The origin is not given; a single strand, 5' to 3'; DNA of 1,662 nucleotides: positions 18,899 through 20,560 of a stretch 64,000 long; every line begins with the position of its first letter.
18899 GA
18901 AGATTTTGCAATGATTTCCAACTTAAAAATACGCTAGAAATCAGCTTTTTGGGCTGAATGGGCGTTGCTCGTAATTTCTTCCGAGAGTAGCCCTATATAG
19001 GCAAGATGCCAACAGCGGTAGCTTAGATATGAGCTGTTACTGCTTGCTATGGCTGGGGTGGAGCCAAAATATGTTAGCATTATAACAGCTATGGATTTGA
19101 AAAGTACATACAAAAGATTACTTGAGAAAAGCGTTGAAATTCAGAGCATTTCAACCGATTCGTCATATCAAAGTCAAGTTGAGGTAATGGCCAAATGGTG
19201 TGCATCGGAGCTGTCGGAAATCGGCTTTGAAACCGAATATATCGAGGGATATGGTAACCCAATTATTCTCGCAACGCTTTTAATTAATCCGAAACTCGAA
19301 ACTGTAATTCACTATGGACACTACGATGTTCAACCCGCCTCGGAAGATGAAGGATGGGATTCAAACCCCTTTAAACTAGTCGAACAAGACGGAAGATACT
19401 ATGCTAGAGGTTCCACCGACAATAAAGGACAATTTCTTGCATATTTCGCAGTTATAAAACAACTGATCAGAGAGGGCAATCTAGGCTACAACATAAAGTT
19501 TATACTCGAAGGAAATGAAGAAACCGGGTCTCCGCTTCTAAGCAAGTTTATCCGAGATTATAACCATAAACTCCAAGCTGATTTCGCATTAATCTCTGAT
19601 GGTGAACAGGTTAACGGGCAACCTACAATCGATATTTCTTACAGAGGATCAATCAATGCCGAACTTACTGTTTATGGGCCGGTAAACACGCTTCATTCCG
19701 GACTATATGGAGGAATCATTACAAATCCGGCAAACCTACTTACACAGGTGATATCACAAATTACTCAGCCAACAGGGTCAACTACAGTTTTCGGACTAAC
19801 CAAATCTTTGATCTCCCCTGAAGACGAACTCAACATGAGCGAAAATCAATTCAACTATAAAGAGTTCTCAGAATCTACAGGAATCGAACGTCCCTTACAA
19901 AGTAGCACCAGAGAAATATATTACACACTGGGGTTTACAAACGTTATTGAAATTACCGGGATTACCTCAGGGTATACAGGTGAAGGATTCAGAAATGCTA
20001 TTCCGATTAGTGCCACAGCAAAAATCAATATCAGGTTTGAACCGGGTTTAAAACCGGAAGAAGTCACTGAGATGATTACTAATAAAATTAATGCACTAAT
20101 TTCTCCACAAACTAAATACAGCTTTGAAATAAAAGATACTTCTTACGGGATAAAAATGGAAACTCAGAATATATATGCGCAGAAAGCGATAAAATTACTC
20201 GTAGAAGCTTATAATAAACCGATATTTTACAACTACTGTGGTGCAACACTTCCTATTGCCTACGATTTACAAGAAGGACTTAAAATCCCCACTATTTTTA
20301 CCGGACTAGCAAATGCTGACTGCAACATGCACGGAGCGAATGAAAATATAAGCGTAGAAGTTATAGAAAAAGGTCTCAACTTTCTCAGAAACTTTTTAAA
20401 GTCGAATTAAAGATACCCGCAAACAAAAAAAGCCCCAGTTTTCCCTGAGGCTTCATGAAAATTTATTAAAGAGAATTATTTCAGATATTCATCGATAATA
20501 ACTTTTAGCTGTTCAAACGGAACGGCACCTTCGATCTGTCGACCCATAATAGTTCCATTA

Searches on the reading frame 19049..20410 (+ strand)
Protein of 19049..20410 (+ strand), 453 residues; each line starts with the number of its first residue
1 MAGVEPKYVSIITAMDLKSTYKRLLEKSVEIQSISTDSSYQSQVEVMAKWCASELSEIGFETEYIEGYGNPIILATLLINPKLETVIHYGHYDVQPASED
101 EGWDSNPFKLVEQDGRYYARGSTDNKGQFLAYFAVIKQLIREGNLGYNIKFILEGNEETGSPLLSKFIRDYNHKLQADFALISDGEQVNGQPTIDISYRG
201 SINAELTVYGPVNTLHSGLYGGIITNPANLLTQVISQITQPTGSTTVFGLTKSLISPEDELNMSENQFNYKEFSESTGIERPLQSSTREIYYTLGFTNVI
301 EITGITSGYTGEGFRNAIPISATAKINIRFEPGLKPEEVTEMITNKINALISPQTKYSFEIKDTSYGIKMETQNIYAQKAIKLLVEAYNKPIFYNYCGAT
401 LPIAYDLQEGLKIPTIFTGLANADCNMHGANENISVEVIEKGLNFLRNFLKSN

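Call 29: search_protein_families(library=pfam, proteins=[window:19049-20410:+], max_evalue=0.001)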
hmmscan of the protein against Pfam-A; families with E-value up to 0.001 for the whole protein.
window:19049-20410:+ (453 aa): 2 families
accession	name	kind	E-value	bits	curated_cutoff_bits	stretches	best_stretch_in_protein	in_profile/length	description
PF01546.33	Peptidase_M20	-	1.9e-28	100.3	24.6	1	89-451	3-205/206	Peptidase family M20/M25/M40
PF07687.19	M20_dimer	-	1.2e-13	51.4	21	1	199-349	4-101/107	Peptidase dimerisation domain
